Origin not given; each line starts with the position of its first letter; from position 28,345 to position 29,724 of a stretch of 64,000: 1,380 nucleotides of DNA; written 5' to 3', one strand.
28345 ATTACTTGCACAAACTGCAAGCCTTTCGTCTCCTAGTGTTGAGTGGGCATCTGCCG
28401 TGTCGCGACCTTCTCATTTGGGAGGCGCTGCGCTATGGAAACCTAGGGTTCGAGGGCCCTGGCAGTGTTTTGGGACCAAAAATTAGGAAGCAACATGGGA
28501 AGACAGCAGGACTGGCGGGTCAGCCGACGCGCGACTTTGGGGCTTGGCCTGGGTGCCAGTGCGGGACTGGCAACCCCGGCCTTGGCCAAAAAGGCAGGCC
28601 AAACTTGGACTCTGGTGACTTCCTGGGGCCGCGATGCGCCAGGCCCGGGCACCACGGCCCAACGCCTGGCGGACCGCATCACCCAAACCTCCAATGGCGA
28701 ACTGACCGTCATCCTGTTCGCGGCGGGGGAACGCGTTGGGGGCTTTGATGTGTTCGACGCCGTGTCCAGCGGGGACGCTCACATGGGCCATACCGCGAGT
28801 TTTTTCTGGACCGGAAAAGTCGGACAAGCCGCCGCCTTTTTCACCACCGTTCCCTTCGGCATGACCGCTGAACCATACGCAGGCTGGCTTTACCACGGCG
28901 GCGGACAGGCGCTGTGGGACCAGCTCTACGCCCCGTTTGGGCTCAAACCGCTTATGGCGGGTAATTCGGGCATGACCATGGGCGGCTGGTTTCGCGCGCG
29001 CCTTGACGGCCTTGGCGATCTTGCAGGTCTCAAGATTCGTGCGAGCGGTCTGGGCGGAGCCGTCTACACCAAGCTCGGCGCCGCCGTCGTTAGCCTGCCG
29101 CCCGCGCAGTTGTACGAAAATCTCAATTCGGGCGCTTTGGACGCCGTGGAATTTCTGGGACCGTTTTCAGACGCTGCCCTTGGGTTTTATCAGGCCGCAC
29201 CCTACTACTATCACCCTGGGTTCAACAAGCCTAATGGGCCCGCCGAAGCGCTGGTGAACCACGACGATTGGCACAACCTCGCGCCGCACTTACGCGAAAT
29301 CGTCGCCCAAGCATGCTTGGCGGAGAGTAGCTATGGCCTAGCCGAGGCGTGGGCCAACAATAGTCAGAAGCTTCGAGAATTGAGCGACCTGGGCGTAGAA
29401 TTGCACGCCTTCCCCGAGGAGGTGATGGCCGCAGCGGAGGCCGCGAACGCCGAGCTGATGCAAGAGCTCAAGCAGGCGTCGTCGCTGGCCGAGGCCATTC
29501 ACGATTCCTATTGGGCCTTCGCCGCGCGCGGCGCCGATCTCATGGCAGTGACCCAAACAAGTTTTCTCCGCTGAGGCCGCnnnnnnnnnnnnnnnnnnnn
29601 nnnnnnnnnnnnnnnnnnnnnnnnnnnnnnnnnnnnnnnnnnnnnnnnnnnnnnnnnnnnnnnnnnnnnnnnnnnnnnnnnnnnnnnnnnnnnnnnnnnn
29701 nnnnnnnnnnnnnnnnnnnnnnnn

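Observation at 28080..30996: Orphan TRAP substrate-binding protein co-transcribed with a ThiM-ThiE fusion: candidate thiamine-precursor salvage uptake module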

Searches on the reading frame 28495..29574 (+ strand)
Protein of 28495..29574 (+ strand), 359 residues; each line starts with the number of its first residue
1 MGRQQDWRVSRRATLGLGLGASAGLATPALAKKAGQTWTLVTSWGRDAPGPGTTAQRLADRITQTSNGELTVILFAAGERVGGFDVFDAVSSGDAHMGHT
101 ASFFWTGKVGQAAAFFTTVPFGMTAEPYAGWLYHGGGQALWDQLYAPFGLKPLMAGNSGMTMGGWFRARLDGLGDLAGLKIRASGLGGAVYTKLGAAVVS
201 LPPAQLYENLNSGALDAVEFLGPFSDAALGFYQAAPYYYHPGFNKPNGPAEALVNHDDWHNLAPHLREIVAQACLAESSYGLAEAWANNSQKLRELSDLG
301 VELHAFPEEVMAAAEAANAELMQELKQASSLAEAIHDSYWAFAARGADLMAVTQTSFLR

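Call 4: search_protein_families(library=pfam, proteins=[window:28495-29574:+], max_evalue=0.01)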
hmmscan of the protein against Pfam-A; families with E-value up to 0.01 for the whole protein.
window:28495-29574:+ (359 aa): 1 family
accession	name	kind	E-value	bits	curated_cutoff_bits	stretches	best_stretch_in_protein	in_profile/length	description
PF03480.18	DctP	-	7.4e-37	127.7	23.4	1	53-324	13-281/286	Bacterial extracellular solute-binding protein, family 7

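Call 5: search_protein_families(library=ncbifam, proteins=[window:28495-29574:+], max_evalue=0.01)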
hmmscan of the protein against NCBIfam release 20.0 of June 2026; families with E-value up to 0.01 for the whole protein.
window:28495-29574:+ (359 aa): 2 families
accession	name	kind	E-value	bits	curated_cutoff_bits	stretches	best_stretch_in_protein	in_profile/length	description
NF037995.1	TRAP_S1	subfamily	9.5e-11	41.5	50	1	53-309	14-266/271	TRAP transporter substrate-binding protein DctP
TIGR00787.1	dctP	subfamily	3.1e-08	33.4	175.05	1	53-285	13-242/257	DctP family TRAP transporter solute-binding subunit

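Call 12: find_homologous_proteins(query=window:28495-29574:+, max_evalue=1e-10)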
Query window:28495-29574:+ (359 aa): 1672 proteins with E <= 1e-10 among 8000 candidates; the best 120 are listed.
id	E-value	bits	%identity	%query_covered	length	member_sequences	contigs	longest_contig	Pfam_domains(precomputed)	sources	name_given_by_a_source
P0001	1.7e-237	806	100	100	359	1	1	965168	PF03480.19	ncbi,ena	-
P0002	2.7e-209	713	88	100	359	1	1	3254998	PF03480.19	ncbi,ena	-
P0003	3.4e-172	591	76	97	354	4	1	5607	PF03480.19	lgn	-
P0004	1.7e-169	582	74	97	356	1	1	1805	PF03480.19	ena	-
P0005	2.1e-167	575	71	99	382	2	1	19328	PF03480.19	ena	-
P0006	3.5e-166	571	71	98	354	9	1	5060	PF03480.19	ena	-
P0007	6.1e-165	567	73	97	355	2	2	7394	PF03480.19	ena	-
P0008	1.5e-163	562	73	92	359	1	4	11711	PF03480.19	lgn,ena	-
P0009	1.1e-154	533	70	98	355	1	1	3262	PF03480.19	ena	-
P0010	1.2e-154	533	71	89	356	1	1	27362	PF03480.19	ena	-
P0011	1.5e-153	530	69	93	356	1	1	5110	PF03480.19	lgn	-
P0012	9.3e-146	504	81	75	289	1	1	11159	PF03480.19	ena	-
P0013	3.9e-108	380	54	92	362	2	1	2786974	PF03480.19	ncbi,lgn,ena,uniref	ncbi:TRAP transporter substrate-binding protein [Curvivirga sp.]|uniref:TRAP transporter substrate-b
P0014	3.9e-108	380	54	92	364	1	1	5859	PF03480.19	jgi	jgi:TRAP-type mannitol/chloroaromatic compound transport system substrate-binding protein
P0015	4.4e-108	380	51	97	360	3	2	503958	PF03480.19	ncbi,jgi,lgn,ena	-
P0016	5.9e-108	380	51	97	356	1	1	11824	PF03480.19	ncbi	-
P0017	1.5e-107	378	52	97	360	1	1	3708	PF03480.19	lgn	-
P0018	1.2e-106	375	56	84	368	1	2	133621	PF03480.19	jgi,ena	jgi:TRAP-type mannitol/chloroaromatic compound transport system substrate-binding protein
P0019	3.4e-106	374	51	92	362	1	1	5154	PF03480.19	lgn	-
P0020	7.9e-106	373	51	97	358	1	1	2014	PF03480.19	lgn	-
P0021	1.6e-105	372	50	97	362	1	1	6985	PF03480.19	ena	-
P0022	1.9e-105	371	55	91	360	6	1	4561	PF03480.19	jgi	jgi:TRAP-type mannitol/chloroaromatic compound transport system substrate-binding protein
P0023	1.9e-105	371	50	98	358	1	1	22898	PF03480.19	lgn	-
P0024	3.1e-105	371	50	98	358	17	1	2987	PF03480.19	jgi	-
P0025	5.6e-105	370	54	92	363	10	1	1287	PF03480.19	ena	-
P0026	9.2e-105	369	53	98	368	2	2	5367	PF03480.19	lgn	-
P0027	9.6e-105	369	55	91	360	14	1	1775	PF03480.19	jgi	jgi:TRAP-type mannitol/chloroaromatic compound transport system substrate-binding protein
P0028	1.4e-104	368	50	98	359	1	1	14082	PF03480.19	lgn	-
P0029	1.9e-104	368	52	92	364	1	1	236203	PF03480.19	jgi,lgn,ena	-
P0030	1.9e-104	368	54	94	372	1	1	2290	PF03480.19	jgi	jgi:TRAP-type mannitol/chloroaromatic compound transport system substrate-binding protein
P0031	3.5e-104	367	56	87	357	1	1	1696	PF03480.19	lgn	-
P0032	3.7e-104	367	52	94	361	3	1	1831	PF03480.19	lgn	-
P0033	3.9e-104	367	53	92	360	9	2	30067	PF03480.19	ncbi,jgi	-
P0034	4.4e-104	367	56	90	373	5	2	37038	PF03480.19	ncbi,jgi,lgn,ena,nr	ncbi:MAG: TRAP transporter substrate-binding protein [Rhodospirillales bacterium]|nr:TRAP transporte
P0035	6.1e-104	366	52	89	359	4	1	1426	PF03480.19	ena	-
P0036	6.5e-104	366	52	97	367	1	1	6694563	PF03480.19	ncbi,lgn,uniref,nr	ncbi:TRAP transporter substrate-binding protein [Roseibium sp. Sym1]|uniref:TRAP transporter substra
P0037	6.7e-104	366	54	88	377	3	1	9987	PF03480.19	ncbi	-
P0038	7.2e-104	366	55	87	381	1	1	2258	PF03480.19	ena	-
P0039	7.3e-104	366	52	84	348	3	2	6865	PF03480.19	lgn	-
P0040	7.8e-104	366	53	95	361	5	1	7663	PF03480.19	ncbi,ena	-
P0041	1.1e-103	366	52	92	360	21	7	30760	PF03480.19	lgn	-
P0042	1.2e-103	365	51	88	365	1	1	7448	PF03480.19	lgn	-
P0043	1.2e-103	365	51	94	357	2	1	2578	PF03480.19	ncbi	-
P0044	1.5e-103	365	50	97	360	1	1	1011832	PF03480.19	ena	-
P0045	1.5e-103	365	50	97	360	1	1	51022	PF03480.19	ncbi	-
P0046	1.8e-103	365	52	87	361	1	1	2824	PF03480.19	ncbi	-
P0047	2.3e-103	364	53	92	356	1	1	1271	PF03480.19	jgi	jgi:TRAP-type mannitol/chloroaromatic compound transport system substrate-binding protein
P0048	2.4e-103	364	52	99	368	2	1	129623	PF03480.19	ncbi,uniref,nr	ncbi:TRAP transporter substrate-binding protein [Roseibium sediminicola]|uniref:TRAP transporter sub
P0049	2.5e-103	364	54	87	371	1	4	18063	PF03480.19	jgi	jgi:TRAP-type mannitol/chloroaromatic compound transport system substrate-binding protein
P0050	2.6e-103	364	50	100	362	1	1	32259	PF03480.19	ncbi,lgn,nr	ncbi:MAG: TRAP transporter substrate-binding protein DctP [Sneathiella sp.]|nr:TRAP transporter subs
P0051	3.1e-103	364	53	88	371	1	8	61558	PF03480.19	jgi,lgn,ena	-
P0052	3.2e-103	364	50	90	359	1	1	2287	PF03480.19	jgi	-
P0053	3.4e-103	364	51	93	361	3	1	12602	PF03480.19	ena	-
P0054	3.9e-103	364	56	90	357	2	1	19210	PF03480.19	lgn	-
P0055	4.3e-103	364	56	84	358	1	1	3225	PF03480.19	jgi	jgi:TRAP-type mannitol/chloroaromatic compound transport system substrate-binding protein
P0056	4.9e-103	363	51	92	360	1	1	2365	PF03480.19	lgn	-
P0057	5.6e-103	363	49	90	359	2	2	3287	PF03480.19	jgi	jgi:TRAP-type mannitol/chloroaromatic compound transport system substrate-binding protein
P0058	6.1e-103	363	50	90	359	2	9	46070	PF03480.19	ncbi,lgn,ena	-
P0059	6.3e-103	363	53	88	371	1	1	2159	PF03480.19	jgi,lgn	jgi:TRAP-type mannitol/chloroaromatic compound transport system substrate-binding protein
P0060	6.3e-103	363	51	90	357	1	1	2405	PF03480.19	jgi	-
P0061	6.7e-103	363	50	90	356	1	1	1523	PF03480.19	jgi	jgi:TRAP-type mannitol/chloroaromatic compound transport system substrate-binding protein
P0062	1.0e-102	362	51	95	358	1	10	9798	PF03480.19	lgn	-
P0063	1.1e-102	362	50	99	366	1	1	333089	PF03480.19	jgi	jgi:TRAP-type mannitol/chloroaromatic compound transport system substrate-binding protein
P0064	1.2e-102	362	49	97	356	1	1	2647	PF03480.19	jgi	-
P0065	1.2e-102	362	54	90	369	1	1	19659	PF03480.19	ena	-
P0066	1.4e-102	362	50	90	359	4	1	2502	PF03480.19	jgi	jgi:TRAP-type mannitol/chloroaromatic compound transport system substrate-binding protein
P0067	1.6e-102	362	50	95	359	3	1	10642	PF03480.19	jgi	jgi:TRAP-type mannitol/chloroaromatic compound transport system substrate-binding protein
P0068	2.0e-102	361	48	97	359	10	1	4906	PF03480.19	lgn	-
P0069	2.1e-102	361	52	92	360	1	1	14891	PF03480.19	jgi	-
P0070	2.2e-102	361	51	95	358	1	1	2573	PF03480.19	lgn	-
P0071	2.3e-102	361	51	91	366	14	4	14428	PF03480.19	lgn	-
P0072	2.3e-102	361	50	90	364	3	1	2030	PF03480.19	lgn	-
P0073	2.4e-102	361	49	97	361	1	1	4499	PF03480.19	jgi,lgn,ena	-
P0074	2.4e-102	361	51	98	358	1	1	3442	PF03480.19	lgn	-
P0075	2.6e-102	361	51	87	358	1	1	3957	PF03480.19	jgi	jgi:TRAP-type mannitol/chloroaromatic compound transport system substrate-binding protein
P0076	2.7e-102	361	52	92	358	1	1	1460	PF03480.19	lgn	-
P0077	3.0e-102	361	50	92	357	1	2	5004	PF03480.19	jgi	jgi:TRAP-type mannitol/chloroaromatic compound transport system substrate-binding protein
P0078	3.1e-102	361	55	87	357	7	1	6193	PF03480.19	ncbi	-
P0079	3.2e-102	361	50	97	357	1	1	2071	PF03480.19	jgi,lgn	-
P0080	3.6e-102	361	52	91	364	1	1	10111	PF03480.19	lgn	-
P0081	3.9e-102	360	51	95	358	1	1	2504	PF03480.19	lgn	-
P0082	4.2e-102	360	51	92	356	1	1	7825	PF03480.19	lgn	-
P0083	4.6e-102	360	54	86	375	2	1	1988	PF03480.19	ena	-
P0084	6.0e-102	360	51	92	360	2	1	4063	PF03480.19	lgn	-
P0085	6.7e-102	360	51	94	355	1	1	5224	PF03480.19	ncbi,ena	-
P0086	6.7e-102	360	53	86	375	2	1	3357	PF03480.19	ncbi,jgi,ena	-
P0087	6.7e-102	360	51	91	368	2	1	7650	PF03480.19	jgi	-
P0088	7.5e-102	360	54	86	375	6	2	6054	PF03480.19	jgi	jgi:TRAP-type mannitol/chloroaromatic compound transport system substrate-binding protein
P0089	7.6e-102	360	51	91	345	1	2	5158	PF03480.19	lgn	-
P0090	7.6e-102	360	54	91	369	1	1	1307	PF03480.19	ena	-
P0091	8.2e-102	359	52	90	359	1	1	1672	PF03480.19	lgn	-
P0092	8.2e-102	359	52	90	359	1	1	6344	PF03480.19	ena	-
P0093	8.2e-102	359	50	90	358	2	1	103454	PF03480.19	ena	-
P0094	9.0e-102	359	54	86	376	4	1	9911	PF03480.19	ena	-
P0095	9.3e-102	359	51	94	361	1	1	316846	PF03480.19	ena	-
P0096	9.5e-102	359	49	90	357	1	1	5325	PF03480.19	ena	-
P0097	9.8e-102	359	52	94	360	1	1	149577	PF03480.19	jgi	-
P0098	1.0e-101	359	51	99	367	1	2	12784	PF03480.19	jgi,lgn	jgi:TRAP-type mannitol/chloroaromatic compound transport system substrate-binding protein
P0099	1.0e-101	359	51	93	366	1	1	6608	PF03480.19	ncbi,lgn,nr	ncbi:MAG: TRAP transporter substrate-binding protein [Alphaproteobacteria bacterium]|nr:MAG: TRAP tr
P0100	1.2e-101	359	50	96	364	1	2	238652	PF03480.19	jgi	jgi:TRAP-type mannitol/chloroaromatic compound transport system substrate-binding protein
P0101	1.5e-101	359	48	97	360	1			PF03480.19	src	-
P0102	1.7e-101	358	47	98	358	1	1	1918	PF03480.19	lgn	-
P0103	1.9e-101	358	48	98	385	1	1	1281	PF03480.19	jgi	jgi:TRAP-type mannitol/chloroaromatic compound transport system substrate-binding protein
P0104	2.0e-101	358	52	90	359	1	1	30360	PF03480.19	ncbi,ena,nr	ncbi:MAG: TRAP transporter substrate-binding protein [Alphaproteobacteria bacterium]|nr:TRAP transpo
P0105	2.0e-101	358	50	94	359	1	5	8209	PF03480.19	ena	-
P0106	2.1e-101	358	51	93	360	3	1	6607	PF03480.19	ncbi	-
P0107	2.1e-101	358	50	87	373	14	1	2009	PF03480.19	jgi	-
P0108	2.2e-101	358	50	94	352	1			PF03480.19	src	-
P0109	2.2e-101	358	55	84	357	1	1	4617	PF03480.19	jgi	jgi:TRAP-type mannitol/chloroaromatic compound transport system substrate-binding protein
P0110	2.2e-101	358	52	92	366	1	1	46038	PF03480.19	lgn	-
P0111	2.2e-101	358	52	91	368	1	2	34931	PF03480.19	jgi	-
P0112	2.3e-101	358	51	92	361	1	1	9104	PF03480.19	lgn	-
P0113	2.7e-101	358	51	92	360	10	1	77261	PF03480.19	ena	-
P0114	2.8e-101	358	48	98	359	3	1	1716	PF03480.19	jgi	jgi:TRAP-type mannitol/chloroaromatic compound transport system substrate-binding protein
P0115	2.8e-101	358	51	92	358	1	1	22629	PF03480.19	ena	-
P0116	2.9e-101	358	51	92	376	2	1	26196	PF03480.19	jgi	-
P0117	3.2e-101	357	50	93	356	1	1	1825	PF03480.19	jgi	jgi:TRAP-type mannitol/chloroaromatic compound transport system substrate-binding protein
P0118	3.2e-101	357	49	98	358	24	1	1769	PF03480.19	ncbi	ncbi:MAG: TRAP transporter substrate-binding protein [Pseudolabrys sp.]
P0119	3.2e-101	357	51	97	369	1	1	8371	PF03480.19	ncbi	-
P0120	3.6e-101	357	51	86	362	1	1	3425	PF03480.19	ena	-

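Call 13: find_encoding_contigs(protein=P0002, flank=8000, max_places=3)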
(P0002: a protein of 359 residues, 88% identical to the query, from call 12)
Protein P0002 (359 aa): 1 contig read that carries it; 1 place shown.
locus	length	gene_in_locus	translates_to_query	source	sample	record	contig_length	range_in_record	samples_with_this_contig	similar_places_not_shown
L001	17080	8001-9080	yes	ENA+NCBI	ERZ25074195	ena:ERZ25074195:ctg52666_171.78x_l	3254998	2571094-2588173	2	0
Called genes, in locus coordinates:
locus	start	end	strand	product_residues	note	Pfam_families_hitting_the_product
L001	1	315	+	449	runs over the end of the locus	PF02056:Glyco_hydro_4, PF11975:Glyco_hydro_4C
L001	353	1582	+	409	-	PF04412:AcnX, PF28403:AcnX_2nd, PF28406:AcnX_3rd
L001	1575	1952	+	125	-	PF01989:AcnX_swivel_put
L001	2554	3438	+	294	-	PF02224:Cytidylate_kin (weak), PF13189:Cytidylate_kin2, PF13207:AAA_17, PF13238:AAA_18, PF01202:SKI (faint)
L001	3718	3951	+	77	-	-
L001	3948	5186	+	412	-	PF13657:Couple_hipA, PF07804:HipA_C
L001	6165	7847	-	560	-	PF02463:SMC_N (faint), PF00005:ABC_tran, PF13555:AAA_29 (faint), PF01926:MMR_HSR1 (faint), PF13304:AAA_21 (faint), PF12848:ABC_tran_Xtn, PF00005:ABC_tran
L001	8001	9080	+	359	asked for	PF03480:DctP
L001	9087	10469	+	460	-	PF02110:HK, PF02581:TMP-TENI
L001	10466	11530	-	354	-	PF11927:HODM_asu-like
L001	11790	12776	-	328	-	PF22290:DmmA-like_N, PF00111:Fer2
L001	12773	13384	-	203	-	PF22290:DmmA-like_N, PF22289:DmmA-like_C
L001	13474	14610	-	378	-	PF01571:GCV_T, PF08669:GCV_T_C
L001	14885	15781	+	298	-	PF13522:GATase_6, PF13537:GATase_7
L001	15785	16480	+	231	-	PF01493:GXGXG (weak)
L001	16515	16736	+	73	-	-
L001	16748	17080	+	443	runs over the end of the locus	PF01645:Glu_synthase, PF01070:FMN_dh, PF00478:IMPDH, PF03060:NMO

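Call 14: find_encoding_contigs(protein=P0005, flank=8000, max_places=3)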
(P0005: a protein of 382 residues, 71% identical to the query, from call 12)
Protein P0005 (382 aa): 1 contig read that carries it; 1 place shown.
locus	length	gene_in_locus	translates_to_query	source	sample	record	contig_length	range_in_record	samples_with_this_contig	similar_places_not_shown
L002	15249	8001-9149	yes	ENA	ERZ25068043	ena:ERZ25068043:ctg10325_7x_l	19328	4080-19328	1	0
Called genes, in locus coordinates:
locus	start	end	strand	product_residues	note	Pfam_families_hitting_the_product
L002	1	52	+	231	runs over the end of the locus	PF06242:TrcR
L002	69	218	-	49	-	PF04325:DUF465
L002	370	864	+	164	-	PF00731:AIRC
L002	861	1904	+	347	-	PF22660:RS_preATP-grasp-like, PF02222:ATP-grasp, PF17769:PurK_C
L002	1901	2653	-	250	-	-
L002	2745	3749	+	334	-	PF08240:ADH_N, PF00107:ADH_zinc_N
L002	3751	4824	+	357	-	PF02912:Phe_tRNA-synt_N, PF01409:tRNA-synt_2d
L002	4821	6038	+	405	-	-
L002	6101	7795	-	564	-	PF00005:ABC_tran, PF02463:SMC_N (faint), PF13555:AAA_29 (faint), PF01926:MMR_HSR1 (faint), PF13304:AAA_21 (faint), PF12848:ABC_tran_Xtn, PF00005:ABC_tran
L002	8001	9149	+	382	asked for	PF03480:DctP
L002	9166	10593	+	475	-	PF02110:HK, PF02581:TMP-TENI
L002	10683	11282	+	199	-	PF05494:MlaC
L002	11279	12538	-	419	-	PF01266:DAO (weak), PF01494:FAD_binding_3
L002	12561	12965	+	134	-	PF07386:DUF1499 (weak)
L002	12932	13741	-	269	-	PF04294:VanW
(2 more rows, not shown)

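Call 15: find_encoding_contigs(protein=P0010, flank=8000, max_places=3)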
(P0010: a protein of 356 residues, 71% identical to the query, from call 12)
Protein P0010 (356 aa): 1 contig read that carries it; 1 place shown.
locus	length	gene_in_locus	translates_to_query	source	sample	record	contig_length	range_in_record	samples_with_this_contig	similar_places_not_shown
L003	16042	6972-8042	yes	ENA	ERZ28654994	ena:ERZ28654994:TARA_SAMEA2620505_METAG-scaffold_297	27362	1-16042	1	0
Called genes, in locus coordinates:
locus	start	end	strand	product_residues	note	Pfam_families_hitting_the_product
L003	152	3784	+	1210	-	PF02369:Big_1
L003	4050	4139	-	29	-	-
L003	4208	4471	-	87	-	PF00462:Glutaredoxin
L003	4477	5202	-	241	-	PF18912:DZR_2, PF00156:Pribosyltran (weak)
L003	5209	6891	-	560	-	PF02463:SMC_N (faint), PF00005:ABC_tran, PF13555:AAA_29 (faint), PF13238:AAA_18 (faint), PF13304:AAA_21 (faint), PF12848:ABC_tran_Xtn, PF00005:ABC_tran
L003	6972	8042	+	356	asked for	PF03480:DctP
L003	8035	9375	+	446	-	PF02110:HK, PF02581:TMP-TENI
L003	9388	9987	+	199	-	PF05494:MlaC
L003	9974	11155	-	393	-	PF01266:DAO (weak), PF01494:FAD_binding_3, PF12831:FAD_oxidored (weak)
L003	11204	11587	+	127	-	-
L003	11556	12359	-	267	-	PF04294:VanW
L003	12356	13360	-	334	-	PF02615:Ldh_2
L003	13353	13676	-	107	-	-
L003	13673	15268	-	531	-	-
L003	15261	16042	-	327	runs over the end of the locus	PF01244:Peptidase_M19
